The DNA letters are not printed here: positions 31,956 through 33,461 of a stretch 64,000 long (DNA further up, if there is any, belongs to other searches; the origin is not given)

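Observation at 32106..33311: Sigma-70/ECF-like factor with a C-terminal FHA domain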

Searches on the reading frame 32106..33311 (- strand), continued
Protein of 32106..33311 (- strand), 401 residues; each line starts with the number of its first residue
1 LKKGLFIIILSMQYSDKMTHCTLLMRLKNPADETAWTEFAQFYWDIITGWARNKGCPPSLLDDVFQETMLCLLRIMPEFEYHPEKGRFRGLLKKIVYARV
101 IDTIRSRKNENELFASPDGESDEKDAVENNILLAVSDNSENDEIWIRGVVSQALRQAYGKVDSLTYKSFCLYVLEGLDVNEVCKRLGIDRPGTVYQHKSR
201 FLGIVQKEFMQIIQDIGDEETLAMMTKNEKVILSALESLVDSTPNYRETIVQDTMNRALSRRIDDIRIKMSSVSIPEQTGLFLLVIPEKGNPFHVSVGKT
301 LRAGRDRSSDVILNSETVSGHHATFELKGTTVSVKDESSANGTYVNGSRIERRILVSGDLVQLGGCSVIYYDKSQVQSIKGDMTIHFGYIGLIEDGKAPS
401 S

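Call 54: find_homologous_proteins(query=A2, max_evalue=1e-10)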
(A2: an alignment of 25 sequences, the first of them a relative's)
Query A2 (25 sequences) (204 aa, profile of the alignment): 247 proteins with E <= 1e-10 among 8000 candidates; the best 120 are listed.
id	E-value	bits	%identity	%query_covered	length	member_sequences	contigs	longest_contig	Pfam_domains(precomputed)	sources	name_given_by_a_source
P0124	1.7e-78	281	42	100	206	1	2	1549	PF04542.21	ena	-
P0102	1.5e-77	278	100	100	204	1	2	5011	PF04542.21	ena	-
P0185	1.2e-75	272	51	100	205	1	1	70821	PF04542.21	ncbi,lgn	-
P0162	2.2e-75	271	39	97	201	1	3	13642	PF04542.21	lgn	-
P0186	8.4e-75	269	42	97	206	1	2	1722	PF04542.21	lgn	-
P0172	1.5e-74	268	47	97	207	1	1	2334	PF04542.21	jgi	-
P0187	3.1e-73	264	45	97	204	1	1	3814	PF04542.21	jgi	-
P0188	6.7e-73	263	46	97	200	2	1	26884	PF04542.21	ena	-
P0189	6.5e-72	259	48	96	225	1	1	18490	PF04542.21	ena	-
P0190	2.4e-71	257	44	97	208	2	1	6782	PF04542.21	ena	-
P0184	2.8e-70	254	38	96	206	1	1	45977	PF04542.21,PF08281.19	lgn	-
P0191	3.0e-70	254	44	96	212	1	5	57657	PF07638.18,PF04542.21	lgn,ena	-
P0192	4.6e-70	253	45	96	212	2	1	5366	PF07638.18,PF04542.21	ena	-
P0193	5.2e-64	233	44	96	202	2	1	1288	PF04542.21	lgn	-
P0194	8.7e-62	226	39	97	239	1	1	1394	PF04542.21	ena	-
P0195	1.3e-61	226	35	97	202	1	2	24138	PF04542.21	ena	-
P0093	2.2e-57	212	42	97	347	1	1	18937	PF00498.32,PF16697.11,PF04542.21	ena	-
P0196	2.0e-56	209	39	97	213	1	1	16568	PF04542.21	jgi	-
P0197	7.2e-56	207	35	95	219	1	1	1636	PF04542.21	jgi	jgi:RNA polymerase sigma-70 factor (ECF subfamily)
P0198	1.5e-54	203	34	97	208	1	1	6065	PF04542.21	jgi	jgi:RNA polymerase sigma factor (sigma-70 family)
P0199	1.7e-53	199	37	91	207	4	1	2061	PF04542.21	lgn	-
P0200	5.5e-53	198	32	95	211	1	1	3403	PF07638.18,PF04542.21,PF08281.19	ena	-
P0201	3.3e-51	192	32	96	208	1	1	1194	PF04542.21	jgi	-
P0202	5.3e-51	191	33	98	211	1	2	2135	PF04542.21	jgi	jgi:RNA polymerase sigma factor (sigma-70 family)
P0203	7.0e-51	191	33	98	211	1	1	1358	PF04542.21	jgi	jgi:RNA polymerase sigma factor (sigma-70 family)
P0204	3.1e-50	189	39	96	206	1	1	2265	PF04542.21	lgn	-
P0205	4.1e-50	188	33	98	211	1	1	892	PF04542.21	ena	-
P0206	4.2e-50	188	34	99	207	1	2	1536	PF04542.21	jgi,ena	-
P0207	4.3e-50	188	33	98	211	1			PF04542.21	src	-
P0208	5.2e-50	188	36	95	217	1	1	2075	PF04542.21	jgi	jgi:RNA polymerase sigma factor (sigma-70 family)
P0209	8.7e-50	187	36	96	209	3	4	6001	PF04542.21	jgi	jgi:RNA polymerase sigma factor (sigma-70 family)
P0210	1.3e-49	186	35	96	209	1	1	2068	PF04542.21,PF08281.19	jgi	jgi:RNA polymerase sigma-70 factor (ECF subfamily)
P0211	1.4e-49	186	31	99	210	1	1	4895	PF04542.21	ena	-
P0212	2.2e-49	186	32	96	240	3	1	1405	PF04542.21,PF08281.19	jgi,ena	-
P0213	3.4e-49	185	34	96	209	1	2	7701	PF04542.21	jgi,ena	jgi:RNA polymerase sigma-70 factor (ECF subfamily)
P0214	4.0e-49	185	32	99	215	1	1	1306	PF04542.21,PF08281.19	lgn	-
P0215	5.0e-49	185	42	96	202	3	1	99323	PF04542.21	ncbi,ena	-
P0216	5.9e-49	184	34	97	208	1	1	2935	PF04542.21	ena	-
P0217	6.6e-49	184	31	97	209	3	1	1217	PF04542.21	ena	-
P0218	6.9e-49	184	32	96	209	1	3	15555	PF04542.21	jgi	jgi:RNA polymerase sigma factor (sigma-70 family)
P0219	1.4e-48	183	36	97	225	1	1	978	PF04542.21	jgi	jgi:RNA polymerase sigma-70 factor (ECF subfamily)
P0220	1.6e-48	183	30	95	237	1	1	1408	PF04542.21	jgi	jgi:RNA polymerase sigma factor (sigma-70 family)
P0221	2.2e-48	182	32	95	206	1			PF04542.21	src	-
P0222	2.4e-48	182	31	98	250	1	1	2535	PF04542.21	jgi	jgi:RNA polymerase sigma-70 factor (ECF subfamily)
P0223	2.8e-48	182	35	97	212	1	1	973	PF04542.21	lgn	-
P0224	3.3e-48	182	35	98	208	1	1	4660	PF04542.21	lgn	-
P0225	3.4e-48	182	33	96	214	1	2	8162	PF04542.21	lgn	-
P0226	5.0e-48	181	32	95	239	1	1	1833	PF04542.21,PF08281.19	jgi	jgi:RNA polymerase sigma-70 factor (ECF subfamily)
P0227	6.0e-48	181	32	98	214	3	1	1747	PF04542.21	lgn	-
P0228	8.1e-48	181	33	96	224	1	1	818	PF04542.21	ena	-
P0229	8.5e-48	181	41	93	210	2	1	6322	PF04542.21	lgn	-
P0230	9.8e-48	180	35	95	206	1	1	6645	PF04542.21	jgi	jgi:RNA polymerase sigma factor (sigma-70 family)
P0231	1.1e-47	180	32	97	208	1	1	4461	PF04542.21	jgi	jgi:RNA polymerase sigma factor (sigma-70 family)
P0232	1.3e-47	180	30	97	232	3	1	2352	PF04542.21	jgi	jgi:RNA polymerase sigma-70 factor (ECF subfamily)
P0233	1.5e-47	180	35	97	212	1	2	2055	PF04542.21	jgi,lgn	-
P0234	1.7e-47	180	32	95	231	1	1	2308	PF04542.21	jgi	jgi:RNA polymerase sigma factor (sigma-70 family)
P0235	2.0e-47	179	31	95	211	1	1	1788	PF04542.21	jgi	-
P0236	2.8e-47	179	31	98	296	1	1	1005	PF04542.21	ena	-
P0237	2.8e-47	179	31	96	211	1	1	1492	PF04542.21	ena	-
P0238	3.8e-47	178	34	97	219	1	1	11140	PF04542.21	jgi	jgi:RNA polymerase sigma factor (sigma-70 family)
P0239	4.1e-47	178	31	93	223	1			PF04542.21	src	-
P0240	5.0e-47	178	30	96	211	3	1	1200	PF04542.21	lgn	-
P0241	6.7e-47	178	30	95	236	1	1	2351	PF04542.21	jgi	jgi:RNA polymerase sigma-70 factor (ECF subfamily)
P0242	7.4e-47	178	29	96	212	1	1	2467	PF04542.21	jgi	jgi:RNA polymerase sigma factor (sigma-70 family)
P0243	7.6e-47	177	31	99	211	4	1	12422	PF04542.21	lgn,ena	-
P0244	1.0e-46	177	38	96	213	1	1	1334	PF04542.21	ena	-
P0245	1.1e-46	177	33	95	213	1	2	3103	PF04542.21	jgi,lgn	jgi:RNA polymerase sigma-70 factor (ECF subfamily)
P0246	1.1e-46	177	35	97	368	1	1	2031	PF04542.21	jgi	jgi:RNA polymerase sigma factor (sigma-70 family)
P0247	1.3e-46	177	33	96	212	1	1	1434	PF04542.21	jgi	jgi:RNA polymerase sigma factor (sigma-70 family)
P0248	1.6e-46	176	30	96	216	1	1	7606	PF04542.21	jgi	-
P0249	1.8e-46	176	31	96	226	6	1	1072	PF04542.21,PF08281.19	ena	-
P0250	1.8e-46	176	31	89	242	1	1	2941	PF04542.21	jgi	jgi:RNA polymerase sigma factor (sigma-70 family)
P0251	2.1e-46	176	32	97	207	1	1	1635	PF04542.21,PF08281.19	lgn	-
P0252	2.4e-46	176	32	93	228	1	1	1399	PF04542.21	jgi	jgi:RNA polymerase sigma-70 factor (ECF subfamily)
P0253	3.5e-46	175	31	91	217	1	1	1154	PF04542.21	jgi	jgi:RNA polymerase sigma-70 factor (ECF subfamily)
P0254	3.7e-46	175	34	94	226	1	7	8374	PF04542.21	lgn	-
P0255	4.6e-46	175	34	96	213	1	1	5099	PF04542.21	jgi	jgi:RNA polymerase sigma factor (sigma-70 family)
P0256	4.7e-46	175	34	94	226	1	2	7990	PF04542.21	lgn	-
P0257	5.5e-46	175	31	98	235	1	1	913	PF04542.21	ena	-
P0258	6.0e-46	175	33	96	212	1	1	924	PF04542.21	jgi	jgi:RNA polymerase sigma factor (sigma-70 family)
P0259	6.2e-46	174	34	95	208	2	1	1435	PF04542.21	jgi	jgi:RNA polymerase sigma-70 factor (ECF subfamily)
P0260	7.2e-46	174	33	96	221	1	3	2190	PF04542.21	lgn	-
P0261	9.9e-46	174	32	96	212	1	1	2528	PF04542.21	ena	-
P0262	1.2e-45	174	31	95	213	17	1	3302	PF04542.21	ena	-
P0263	1.2e-45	174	33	95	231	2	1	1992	PF04542.21,PF08281.19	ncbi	-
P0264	1.4e-45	173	33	96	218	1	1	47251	PF04542.21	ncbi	-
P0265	1.4e-45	173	35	98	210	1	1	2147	PF04542.21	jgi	jgi:RNA polymerase sigma-70 factor (ECF subfamily)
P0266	1.5e-45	173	32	98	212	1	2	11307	PF04542.21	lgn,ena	-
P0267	1.8e-45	173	27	92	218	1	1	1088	PF04542.21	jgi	jgi:RNA polymerase sigma factor (sigma-70 family)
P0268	2.5e-45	173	31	96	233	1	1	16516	PF04542.21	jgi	jgi:RNA polymerase sigma-70 factor (ECF subfamily)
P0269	2.6e-45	172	31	98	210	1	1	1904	PF04542.21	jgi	jgi:RNA polymerase sigma factor (sigma-70 family)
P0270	2.9e-45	172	33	96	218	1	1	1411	PF04542.21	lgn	-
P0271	3.1e-45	172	34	94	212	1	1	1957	PF04542.21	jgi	jgi:RNA polymerase sigma factor (sigma-70 family)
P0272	3.4e-45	172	33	96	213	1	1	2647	PF04542.21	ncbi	-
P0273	3.8e-45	172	29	96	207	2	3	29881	PF04542.21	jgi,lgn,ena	jgi:RNA polymerase sigma-70 factor (ECF subfamily)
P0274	4.4e-45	172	32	96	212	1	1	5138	PF04542.21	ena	-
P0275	6.1e-45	171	34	97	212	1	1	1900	PF04542.21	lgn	-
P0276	6.4e-45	171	30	99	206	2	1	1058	PF04542.21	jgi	-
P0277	1.2e-44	170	31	96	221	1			PF04542.21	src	-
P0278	1.3e-44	170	37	92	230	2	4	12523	PF04542.21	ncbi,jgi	-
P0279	2.7e-44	169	37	92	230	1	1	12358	PF04542.21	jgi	-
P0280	3.7e-44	169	34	96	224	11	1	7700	PF04542.21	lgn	-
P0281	3.8e-44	169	29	96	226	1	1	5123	PF04542.21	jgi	jgi:RNA polymerase sigma factor (sigma-70 family)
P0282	4.0e-44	169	29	96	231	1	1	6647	PF04542.21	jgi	jgi:RNA polymerase sigma-70 factor (ECF subfamily)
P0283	4.2e-44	168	34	96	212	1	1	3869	PF04542.21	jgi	jgi:RNA polymerase sigma factor (sigma-70 family)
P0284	1.2e-43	167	35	96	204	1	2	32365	PF04542.21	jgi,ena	-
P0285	1.4e-43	167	31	95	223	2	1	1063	PF04542.21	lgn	-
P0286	1.8e-43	166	34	90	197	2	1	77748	PF04542.21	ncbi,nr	ncbi:MAG: sigma-70 family RNA polymerase sigma factor [Akkermansia sp.]|nr:sigma-70 family RNA polym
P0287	1.9e-43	166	31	95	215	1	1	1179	PF04542.21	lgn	-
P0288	2.0e-43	166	34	98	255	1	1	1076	PF04542.21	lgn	-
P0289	2.3e-43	166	35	96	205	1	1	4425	PF04542.21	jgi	jgi:RNA polymerase sigma-70 factor (ECF subfamily)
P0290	2.3e-43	166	31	95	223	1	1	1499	PF04542.21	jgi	jgi:RNA polymerase sigma factor (sigma-70 family)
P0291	2.6e-43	166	34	94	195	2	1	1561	PF04542.21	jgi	jgi:RNA polymerase sigma-70 factor (ECF subfamily)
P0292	2.7e-43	166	27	96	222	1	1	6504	PF04542.21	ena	-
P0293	3.9e-43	165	29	95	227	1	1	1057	PF04542.21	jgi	-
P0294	4.2e-43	165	35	93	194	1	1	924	PF04542.21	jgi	jgi:RNA polymerase sigma-70 factor (ECF subfamily)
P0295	4.5e-43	165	34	96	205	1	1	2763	PF04542.21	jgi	jgi:RNA polymerase sigma-70 factor (ECF subfamily)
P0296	1.0e-42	164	29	93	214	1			PF04542.21,PF08281.19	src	-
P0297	1.0e-42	164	32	96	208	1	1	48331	PF04542.21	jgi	jgi:RNA polymerase sigma-70 factor (ECF subfamily)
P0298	1.2e-42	164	33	93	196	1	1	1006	PF04542.21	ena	-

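Call 55: find_encoding_contigs(protein=P0185, flank=5000, max_places=1)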
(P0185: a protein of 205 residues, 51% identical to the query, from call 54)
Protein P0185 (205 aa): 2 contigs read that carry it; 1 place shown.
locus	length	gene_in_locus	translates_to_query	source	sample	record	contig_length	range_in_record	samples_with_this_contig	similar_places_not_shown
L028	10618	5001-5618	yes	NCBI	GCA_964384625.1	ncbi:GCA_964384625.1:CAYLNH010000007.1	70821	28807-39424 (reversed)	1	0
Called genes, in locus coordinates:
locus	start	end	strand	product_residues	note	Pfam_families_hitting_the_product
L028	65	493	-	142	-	-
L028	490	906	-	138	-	-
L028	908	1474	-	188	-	PF04542:Sigma70_r2, PF08281:Sigma70_r4_2, PF04545:Sigma70_r4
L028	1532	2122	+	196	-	-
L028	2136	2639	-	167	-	-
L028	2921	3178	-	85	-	PF01016:Ribosomal_L27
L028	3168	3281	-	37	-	-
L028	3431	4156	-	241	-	PF00106:adh_short, PF08659:KR, PF13561:adh_short_C2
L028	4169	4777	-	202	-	-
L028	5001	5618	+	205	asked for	PF04542:Sigma70_r2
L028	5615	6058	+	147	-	PF16697:Yop-YscD_cpl, PF00498:FHA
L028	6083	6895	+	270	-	PF01026:TatD_DNase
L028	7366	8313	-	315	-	PF01820:Dala_Dala_lig_N, PF02655:ATP-grasp_3 (weak), PF07478:Dala_Dala_lig_C, PF13535:ATP-grasp_4 (faint)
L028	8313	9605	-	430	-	PF01225:Mur_ligase, PF08245:Mur_ligase_M (faint), PF02875:Mur_ligase_C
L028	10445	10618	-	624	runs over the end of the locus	PF02518:HATPase_c, PF13589:HATPase_c_3, PF01119:DNA_mis_repair, PF08676:MutL_C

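Call 56: find_encoding_contigs(protein=P0188, flank=5000, max_places=1)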
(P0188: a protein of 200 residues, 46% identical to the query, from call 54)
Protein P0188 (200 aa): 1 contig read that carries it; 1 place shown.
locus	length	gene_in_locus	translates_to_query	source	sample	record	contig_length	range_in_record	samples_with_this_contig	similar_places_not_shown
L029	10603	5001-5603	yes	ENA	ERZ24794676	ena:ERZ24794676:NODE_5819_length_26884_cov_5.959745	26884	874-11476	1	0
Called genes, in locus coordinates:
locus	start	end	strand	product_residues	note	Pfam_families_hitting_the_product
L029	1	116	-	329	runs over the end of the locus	?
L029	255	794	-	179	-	-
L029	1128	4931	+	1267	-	PF00069:Pkinase, PF07714:PK_Tyr_Ser-Thr, PF00069:Pkinase (weak), PF14559:TPR_19 (weak), PF12799:LRR_4 (faint), PF00059:Lectin_C (weak)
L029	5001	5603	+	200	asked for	PF04542:Sigma70_r2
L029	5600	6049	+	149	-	PF16697:Yop-YscD_cpl, PF00498:FHA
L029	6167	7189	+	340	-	PF03009:GDPD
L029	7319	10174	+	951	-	-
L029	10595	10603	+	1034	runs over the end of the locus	-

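Call 57: find_encoding_contigs(protein=P0184, flank=5000, max_places=1)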
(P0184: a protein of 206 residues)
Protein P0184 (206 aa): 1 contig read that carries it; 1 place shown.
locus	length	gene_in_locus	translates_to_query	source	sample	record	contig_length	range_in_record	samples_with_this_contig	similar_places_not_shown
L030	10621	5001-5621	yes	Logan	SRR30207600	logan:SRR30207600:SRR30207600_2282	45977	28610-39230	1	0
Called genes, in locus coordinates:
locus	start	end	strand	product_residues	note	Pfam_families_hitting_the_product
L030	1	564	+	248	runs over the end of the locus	PF00149:Metallophos, PF12850:Metallophos_2 (faint)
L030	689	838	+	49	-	-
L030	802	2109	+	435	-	PF00069:Pkinase, PF07714:PK_Tyr_Ser-Thr, PF13432:TPR_16 (weak)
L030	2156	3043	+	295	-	-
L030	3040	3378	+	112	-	PF13371:TPR_9 (faint)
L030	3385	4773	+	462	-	-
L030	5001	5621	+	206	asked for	PF04542:Sigma70_r2, PF08281:Sigma70_r4_2 (weak)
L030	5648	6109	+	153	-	PF16697:Yop-YscD_cpl, PF00498:FHA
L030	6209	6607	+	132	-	-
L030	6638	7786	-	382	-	PF00083:Sugar_tr (faint), PF07690:MFS_1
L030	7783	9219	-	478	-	-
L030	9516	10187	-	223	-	PF02163:Peptidase_M50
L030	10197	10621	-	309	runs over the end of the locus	PF03446:NAD_binding_2 (weak), PF02153:PDH_N, PF20463:PDH_C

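Call 58: find_encoding_contigs(protein=P0191, flank=5000, max_places=1)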
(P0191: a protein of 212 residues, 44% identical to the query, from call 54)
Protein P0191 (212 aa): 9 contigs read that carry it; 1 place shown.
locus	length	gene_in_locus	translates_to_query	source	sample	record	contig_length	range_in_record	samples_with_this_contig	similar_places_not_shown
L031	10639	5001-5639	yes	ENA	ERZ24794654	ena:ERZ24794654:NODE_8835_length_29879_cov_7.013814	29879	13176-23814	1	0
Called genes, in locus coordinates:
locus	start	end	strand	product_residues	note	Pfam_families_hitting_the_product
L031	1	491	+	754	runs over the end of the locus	PF12831:FAD_oxidored, PF13450:NAD_binding_8 (faint), PF12831:FAD_oxidored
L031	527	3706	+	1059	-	PF07940:Hepar_II_III_C, PF06439:3keto-disac_hyd (faint), PF09224:DUF1961 (weak)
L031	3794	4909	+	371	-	PF00069:Pkinase, PF07714:PK_Tyr_Ser-Thr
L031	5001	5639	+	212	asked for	PF07638:Sigma70_ECF (faint), PF04542:Sigma70_r2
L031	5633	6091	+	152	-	PF16697:Yop-YscD_cpl, PF00498:FHA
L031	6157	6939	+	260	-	-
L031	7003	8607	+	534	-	PF00246:Peptidase_M14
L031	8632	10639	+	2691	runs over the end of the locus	?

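Call 62: find_encoding_contigs(protein=P0215, flank=5000, max_places=1)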
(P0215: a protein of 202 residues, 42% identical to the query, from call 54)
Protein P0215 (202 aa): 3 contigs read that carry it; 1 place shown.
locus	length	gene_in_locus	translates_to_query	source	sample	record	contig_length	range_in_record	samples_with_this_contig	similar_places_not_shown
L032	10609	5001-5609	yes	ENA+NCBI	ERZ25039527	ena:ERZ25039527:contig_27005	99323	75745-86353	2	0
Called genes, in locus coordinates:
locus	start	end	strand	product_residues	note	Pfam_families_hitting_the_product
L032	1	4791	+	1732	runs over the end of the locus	PF00082:Peptidase_S8, PF16656:Pur_ac_phosph_N (weak)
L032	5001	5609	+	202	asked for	PF04542:Sigma70_r2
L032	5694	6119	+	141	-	PF16697:Yop-YscD_cpl, PF00498:FHA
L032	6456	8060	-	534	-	PF00069:Pkinase, PF01636:APH (faint), PF07714:PK_Tyr_Ser-Thr, PF03109:ABC1, PF14531:Kinase-like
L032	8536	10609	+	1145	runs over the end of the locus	PF24885:TPR_NPHP3, PF13374:TPR_10, PF13424:TPR_12, PF13374:TPR_10, PF13424:TPR_12, PF24885:TPR_NPHP3, PF13374:TPR_10, PF13424:TPR_12, +39 more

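Call 63: find_encoding_contigs(protein=P0264, flank=5000, max_places=1)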
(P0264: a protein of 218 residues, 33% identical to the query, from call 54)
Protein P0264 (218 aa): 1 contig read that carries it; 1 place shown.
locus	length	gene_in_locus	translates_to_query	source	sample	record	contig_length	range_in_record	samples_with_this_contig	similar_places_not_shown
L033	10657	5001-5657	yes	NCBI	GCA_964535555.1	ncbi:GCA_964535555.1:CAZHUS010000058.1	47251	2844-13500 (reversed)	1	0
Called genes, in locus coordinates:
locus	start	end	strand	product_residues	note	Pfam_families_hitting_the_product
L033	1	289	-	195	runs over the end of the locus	-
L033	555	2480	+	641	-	PF06452:CBM9_1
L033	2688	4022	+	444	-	PF00206:Lyase_1, PF10397:ADSL_C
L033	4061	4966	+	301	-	PF01149:Fapy_DNA_glyco, PF06831:H2TH, PF06827:zf-FPG_IleRS (weak)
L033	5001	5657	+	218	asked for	PF04542:Sigma70_r2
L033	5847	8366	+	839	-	PF00069:Pkinase, PF07714:PK_Tyr_Ser-Thr (weak)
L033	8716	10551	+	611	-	PF13385:Laminin_G_3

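Call 64: find_encoding_contigs(protein=P0286, flank=5000, max_places=1)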
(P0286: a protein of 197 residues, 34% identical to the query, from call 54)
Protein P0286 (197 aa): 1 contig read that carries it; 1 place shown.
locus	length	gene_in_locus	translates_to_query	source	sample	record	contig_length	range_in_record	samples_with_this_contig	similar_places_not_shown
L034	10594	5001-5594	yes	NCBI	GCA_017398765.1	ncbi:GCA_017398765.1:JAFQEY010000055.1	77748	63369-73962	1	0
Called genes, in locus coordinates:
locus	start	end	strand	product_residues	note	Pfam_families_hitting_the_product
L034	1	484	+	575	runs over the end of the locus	PF00005:ABC_tran, PF02463:SMC_N (faint), PF13304:AAA_21 (weak), PF01061:ABC2_membrane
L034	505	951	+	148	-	-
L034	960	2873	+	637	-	-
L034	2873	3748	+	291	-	PF00749:tRNA-synt_1c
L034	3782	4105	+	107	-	PF09719:C_GCAxxG_C_C (faint)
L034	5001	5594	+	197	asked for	PF04542:Sigma70_r2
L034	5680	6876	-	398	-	PF02606:LpxK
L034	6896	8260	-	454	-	PF01336:tRNA_anti-codon, PF00152:tRNA-synt_2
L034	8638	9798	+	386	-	-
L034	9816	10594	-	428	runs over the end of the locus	PF01966:HD (weak), PF13286:HD_assoc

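Call 65: find_encoding_contigs(protein=P0297, flank=5000, max_places=1)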
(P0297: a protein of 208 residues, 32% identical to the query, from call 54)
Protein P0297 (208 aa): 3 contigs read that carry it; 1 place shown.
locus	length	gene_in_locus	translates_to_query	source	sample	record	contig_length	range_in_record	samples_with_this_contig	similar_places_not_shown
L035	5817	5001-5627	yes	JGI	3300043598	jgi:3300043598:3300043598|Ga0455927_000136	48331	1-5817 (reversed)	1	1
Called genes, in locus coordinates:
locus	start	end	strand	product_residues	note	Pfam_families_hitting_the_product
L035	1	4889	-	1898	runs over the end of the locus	PF13205:Big_5 (faint), PF11974:bMG3, PF01835:MG2, PF07703:A2M_BRD, PF00207:A2M, PF17973:bMG10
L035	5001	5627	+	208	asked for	PF04542:Sigma70_r2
